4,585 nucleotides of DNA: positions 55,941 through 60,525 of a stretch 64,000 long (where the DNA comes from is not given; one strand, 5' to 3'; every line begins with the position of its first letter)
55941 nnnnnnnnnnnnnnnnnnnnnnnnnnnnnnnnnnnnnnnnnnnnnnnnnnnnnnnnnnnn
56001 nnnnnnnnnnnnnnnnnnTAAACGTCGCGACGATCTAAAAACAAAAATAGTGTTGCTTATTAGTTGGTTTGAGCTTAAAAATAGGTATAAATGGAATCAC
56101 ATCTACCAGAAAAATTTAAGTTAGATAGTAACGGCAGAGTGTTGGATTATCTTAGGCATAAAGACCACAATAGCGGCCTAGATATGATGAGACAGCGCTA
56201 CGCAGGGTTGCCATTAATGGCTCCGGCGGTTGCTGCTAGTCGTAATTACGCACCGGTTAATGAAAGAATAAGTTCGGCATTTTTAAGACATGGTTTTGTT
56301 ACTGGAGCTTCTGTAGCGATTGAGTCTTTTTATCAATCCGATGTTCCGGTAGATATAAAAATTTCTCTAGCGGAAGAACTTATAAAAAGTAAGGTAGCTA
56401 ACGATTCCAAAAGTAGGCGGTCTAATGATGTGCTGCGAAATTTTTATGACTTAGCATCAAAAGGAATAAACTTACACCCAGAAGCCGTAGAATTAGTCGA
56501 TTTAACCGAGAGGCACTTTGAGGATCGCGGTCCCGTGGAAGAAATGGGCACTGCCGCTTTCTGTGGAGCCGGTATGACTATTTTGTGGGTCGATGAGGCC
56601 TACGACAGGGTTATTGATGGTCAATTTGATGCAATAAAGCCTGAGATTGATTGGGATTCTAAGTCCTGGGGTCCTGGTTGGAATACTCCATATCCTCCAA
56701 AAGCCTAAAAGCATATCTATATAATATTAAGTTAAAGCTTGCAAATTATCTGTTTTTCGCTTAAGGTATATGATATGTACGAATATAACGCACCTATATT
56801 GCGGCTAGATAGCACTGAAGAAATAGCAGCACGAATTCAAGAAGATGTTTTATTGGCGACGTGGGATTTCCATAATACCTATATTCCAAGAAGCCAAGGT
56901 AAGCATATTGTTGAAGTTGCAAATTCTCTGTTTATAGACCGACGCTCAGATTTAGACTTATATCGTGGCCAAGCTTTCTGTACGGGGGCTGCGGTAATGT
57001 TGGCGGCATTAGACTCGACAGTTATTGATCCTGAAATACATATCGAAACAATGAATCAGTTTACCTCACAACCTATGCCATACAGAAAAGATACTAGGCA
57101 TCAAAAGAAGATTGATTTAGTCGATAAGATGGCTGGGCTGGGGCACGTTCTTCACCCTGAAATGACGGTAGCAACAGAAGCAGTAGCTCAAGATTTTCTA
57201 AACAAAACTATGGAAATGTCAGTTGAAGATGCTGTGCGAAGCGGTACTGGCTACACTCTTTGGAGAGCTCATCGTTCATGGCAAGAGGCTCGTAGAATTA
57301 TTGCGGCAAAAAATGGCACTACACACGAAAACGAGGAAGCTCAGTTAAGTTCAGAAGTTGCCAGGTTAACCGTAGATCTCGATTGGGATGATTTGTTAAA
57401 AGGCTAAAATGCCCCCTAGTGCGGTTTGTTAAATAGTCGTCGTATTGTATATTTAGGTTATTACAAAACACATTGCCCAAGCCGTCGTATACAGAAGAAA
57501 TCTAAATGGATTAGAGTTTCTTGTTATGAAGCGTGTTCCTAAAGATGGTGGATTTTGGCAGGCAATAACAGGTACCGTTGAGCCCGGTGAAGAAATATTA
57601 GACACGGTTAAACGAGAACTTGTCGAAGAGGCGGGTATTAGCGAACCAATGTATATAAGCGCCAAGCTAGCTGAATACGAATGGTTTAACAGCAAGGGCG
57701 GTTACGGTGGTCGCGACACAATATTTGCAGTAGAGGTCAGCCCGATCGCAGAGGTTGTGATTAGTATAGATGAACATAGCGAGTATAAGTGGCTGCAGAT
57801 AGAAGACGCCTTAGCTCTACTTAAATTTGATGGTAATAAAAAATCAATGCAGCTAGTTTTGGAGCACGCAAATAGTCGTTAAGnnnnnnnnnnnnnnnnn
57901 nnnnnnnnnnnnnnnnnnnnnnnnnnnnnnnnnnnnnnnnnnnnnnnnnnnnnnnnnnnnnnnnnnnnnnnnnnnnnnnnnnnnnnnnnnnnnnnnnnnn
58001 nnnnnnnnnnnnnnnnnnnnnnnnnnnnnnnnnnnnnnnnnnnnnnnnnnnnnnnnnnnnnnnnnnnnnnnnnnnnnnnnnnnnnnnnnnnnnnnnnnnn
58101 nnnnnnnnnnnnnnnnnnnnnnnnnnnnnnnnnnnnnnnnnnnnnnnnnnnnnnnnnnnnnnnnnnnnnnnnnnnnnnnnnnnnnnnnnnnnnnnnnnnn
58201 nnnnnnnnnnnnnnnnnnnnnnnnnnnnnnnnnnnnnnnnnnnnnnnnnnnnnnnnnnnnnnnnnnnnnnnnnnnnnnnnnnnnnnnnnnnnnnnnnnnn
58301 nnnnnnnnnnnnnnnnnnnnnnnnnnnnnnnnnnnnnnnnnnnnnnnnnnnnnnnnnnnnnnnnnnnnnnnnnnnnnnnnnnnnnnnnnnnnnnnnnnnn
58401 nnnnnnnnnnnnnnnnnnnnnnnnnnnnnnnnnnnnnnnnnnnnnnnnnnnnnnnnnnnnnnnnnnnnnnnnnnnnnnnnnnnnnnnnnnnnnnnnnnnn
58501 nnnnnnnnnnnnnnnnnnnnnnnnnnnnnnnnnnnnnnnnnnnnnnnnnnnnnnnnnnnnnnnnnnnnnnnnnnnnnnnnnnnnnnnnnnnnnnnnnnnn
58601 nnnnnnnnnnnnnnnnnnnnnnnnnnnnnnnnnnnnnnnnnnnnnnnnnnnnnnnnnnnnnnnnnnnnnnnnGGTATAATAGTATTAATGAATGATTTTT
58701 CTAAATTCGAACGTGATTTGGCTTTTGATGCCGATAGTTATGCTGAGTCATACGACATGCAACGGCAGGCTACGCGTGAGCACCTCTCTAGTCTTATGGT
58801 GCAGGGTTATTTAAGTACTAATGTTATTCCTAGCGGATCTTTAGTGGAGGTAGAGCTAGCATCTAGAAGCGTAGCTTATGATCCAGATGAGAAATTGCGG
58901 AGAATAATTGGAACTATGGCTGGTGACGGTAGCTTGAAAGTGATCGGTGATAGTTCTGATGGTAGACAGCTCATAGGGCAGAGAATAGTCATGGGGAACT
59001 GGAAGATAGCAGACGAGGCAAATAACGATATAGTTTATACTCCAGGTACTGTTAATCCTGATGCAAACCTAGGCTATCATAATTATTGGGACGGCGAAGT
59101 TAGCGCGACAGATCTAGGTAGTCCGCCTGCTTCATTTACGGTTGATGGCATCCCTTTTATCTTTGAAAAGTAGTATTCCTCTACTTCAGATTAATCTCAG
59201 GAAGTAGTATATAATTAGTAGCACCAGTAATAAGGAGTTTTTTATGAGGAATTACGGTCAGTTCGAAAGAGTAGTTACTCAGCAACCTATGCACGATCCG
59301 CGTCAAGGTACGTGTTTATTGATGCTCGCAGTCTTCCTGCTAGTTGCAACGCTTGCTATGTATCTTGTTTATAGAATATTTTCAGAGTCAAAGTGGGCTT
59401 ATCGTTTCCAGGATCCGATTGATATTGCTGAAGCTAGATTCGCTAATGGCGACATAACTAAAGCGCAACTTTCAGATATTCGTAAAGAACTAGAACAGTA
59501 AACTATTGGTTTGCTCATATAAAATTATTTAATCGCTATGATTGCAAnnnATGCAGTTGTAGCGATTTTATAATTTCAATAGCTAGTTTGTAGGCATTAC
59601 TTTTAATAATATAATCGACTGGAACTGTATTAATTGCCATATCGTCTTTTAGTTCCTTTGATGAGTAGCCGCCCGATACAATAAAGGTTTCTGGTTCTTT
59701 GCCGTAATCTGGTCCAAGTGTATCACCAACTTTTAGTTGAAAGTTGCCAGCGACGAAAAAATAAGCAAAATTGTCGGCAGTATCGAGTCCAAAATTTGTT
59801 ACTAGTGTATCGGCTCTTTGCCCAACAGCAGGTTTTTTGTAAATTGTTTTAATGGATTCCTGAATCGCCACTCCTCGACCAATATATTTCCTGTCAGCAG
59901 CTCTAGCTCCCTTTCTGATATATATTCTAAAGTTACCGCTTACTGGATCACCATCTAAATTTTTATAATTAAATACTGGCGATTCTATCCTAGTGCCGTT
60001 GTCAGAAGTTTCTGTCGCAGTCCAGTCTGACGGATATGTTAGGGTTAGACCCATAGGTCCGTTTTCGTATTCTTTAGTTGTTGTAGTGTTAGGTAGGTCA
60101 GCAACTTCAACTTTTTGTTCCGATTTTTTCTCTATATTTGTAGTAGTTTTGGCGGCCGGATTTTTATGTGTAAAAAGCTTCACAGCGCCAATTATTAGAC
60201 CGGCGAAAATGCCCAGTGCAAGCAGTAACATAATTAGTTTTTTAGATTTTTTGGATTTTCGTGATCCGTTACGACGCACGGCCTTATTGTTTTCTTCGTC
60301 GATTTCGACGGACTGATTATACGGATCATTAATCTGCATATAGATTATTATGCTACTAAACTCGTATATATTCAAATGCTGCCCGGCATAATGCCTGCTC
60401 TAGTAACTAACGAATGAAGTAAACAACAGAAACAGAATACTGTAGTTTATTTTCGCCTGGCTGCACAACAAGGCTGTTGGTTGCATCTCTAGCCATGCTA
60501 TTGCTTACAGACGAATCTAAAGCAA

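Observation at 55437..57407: Three tandem paralogs of an unrecognised ~200-aa protein family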

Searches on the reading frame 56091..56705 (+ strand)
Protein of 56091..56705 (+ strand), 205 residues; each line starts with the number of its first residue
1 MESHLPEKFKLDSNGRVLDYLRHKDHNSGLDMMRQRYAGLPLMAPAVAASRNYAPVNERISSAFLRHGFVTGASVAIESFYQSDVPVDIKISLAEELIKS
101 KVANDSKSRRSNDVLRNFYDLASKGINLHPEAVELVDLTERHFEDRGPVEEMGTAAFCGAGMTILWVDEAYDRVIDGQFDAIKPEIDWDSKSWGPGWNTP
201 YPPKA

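Call 7: search_protein_families(library=pfam, proteins=[window:56091-56705:+], max_evalue=1)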
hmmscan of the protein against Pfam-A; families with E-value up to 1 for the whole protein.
window:56091-56705:+ (205 aa): 0 families

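Call 8: search_protein_families(library=ncbifam, proteins=[window:56091-56705:+], max_evalue=1)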
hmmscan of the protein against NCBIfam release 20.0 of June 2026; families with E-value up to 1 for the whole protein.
window:56091-56705:+ (205 aa): 0 families

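Call 9: search_protein_families(library=padloc, proteins=[window:56091-56705:+], max_evalue=1)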
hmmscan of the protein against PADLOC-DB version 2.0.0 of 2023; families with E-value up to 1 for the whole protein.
window:56091-56705:+ (205 aa): 0 families

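Call 10: search_protein_families(library=phrogs, proteins=[window:56091-56705:+], max_evalue=1)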
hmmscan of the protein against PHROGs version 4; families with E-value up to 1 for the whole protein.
window:56091-56705:+ (205 aa): 0 families

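Call 19: find_related_loci(query=window:56091-56705:+, collection=genome_contigs, flank=8000)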
Query window:56091-56705:+ (205 aa) in genome_contigs; peptide patterns used: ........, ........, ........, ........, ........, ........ (x = any residue, [..] = any of these).
64 stretches matched a pattern; 3 encode a relative of the query (tblastn E <= 1e-3); 2 distinct loci.
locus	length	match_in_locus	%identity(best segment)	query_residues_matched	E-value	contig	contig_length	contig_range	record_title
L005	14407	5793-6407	99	1-205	3e-140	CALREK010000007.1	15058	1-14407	MAG: uncultured Candidatus Saccharimonas sp. isolate RH-23may17-197 genome assembly, contig: RH-23may17-C30017, whole ge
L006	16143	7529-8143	95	1-205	2e-135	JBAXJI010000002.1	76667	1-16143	MAG: Candidatus Saccharibacteria bacterium isolate ELA371 MAG371_2, whole genome shotgun sequence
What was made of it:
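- The organism is identified by a 99% match to a 'Candidatus Saccharimonas' MAG and a 95% match to a Saccharibacteria MAG (call 19).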

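Call 61: search_dna_similar(query=window:56091-56705:+, collection=phages, mode=protein, max_evalue=0.01)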
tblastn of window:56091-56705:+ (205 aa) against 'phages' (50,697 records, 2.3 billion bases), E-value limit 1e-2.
No match.

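Call 62: search_dna_similar(query=window:56091-56705:+, collection=plasmids, mode=protein, max_evalue=0.01)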
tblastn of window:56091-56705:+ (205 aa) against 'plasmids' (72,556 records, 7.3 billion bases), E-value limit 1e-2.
No match.

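Call 63: find_related_loci(query=window:56091-56705:+, collection=viral_contigs, flank=5000)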
Query window:56091-56705:+ (205 aa) in viral_contigs; peptide patterns used: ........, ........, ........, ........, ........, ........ (x = any residue, [..] = any of these).
2 stretches matched a pattern, but none encodes a relative of the query by tblastn (E <= 1e-3).

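Call 88: find_related_loci(query=window:56091-56705:+, collection=metagenome_contigs, flank=4000)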
Query window:56091-56705:+ (205 aa) in metagenome_contigs; peptide patterns used: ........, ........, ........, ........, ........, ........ (x = any residue, [..] = any of these).
118 stretches matched a pattern; 3 encode a relative of the query (tblastn E <= 1e-3); 3 distinct loci.
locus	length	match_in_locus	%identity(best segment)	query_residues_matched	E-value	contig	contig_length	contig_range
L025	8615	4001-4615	96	1-205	8e-137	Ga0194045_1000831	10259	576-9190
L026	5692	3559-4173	96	1-205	3e-137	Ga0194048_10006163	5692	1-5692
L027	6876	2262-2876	93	1-205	3e-132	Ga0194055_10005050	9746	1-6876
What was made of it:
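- Tried and rejected: The second scan, with B, found only close relatives (call 88).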

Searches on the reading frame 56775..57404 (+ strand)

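Call 7: search_protein_families(library=pfam, proteins=[window:56775-57404:+], max_evalue=1)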
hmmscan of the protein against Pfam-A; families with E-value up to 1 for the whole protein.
window:56775-57404:+ (210 aa): 1 family
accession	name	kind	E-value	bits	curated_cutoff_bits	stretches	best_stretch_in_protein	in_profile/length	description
PF24117.1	DUF7391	-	0.13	12.3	27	1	81-131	87-137/153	Family of unknown function (DUF7391)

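Call 8: search_protein_families(library=ncbifam, proteins=[window:56775-57404:+], max_evalue=1)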
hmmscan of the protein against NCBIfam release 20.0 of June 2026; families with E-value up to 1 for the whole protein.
window:56775-57404:+ (210 aa): 1 family
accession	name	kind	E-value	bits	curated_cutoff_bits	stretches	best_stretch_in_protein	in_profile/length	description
NF047356.1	RNA_bind_RnpM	equivalog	0.016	15.3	80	1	111-154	30-73/82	RNase P modulator RnpM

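Call 9: search_protein_families(library=padloc, proteins=[window:56775-57404:+], max_evalue=1)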
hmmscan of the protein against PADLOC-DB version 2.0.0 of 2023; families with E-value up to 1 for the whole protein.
window:56775-57404:+ (210 aa): 0 families

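Call 10: search_protein_families(library=phrogs, proteins=[window:56775-57404:+], max_evalue=1)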
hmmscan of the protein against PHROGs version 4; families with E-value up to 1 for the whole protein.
window:56775-57404:+ (210 aa): 2 families
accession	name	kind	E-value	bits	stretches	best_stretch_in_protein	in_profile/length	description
phrog_4336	-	tail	0.015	15.7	1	80-131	154-205/244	tail assembly chaperone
phrog_35686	-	unknown function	0.24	12.3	1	87-170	38-122/163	-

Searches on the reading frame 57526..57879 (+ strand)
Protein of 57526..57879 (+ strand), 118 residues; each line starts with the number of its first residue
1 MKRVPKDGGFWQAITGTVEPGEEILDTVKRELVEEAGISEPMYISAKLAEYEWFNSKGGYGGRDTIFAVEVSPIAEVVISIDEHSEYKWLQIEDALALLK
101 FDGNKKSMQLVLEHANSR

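Call 87: search_protein_families(library=pfam, proteins=[window:57526-57879:+], max_evalue=0.01)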
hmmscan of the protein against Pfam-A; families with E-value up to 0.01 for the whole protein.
window:57526-57879:+ (118 aa): 1 family
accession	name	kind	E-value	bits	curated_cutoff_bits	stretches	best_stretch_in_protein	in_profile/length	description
PF00293.34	NUDIX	-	3.7e-12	46.8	21.1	1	4-106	23-129/134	NUDIX domain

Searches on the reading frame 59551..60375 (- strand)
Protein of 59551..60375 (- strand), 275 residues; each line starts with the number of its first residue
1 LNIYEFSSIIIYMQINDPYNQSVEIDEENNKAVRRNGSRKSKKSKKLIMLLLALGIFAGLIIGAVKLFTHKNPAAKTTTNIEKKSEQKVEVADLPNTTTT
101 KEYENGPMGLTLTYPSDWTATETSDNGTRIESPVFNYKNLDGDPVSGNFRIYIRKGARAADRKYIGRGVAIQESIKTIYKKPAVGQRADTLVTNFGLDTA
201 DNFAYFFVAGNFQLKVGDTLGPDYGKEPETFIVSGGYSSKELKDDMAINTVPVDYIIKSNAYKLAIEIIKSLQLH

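Call 87: search_protein_families(library=pfam, proteins=[window:59551-60375:-], max_evalue=0.01)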
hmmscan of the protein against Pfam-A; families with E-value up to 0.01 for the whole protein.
window:59551-60375:- (275 aa): 1 family
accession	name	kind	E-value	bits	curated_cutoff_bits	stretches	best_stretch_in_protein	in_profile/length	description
PF18933.6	PsbP_2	-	0.0054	17.2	27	1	60-130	7-74/184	PsbP-like protein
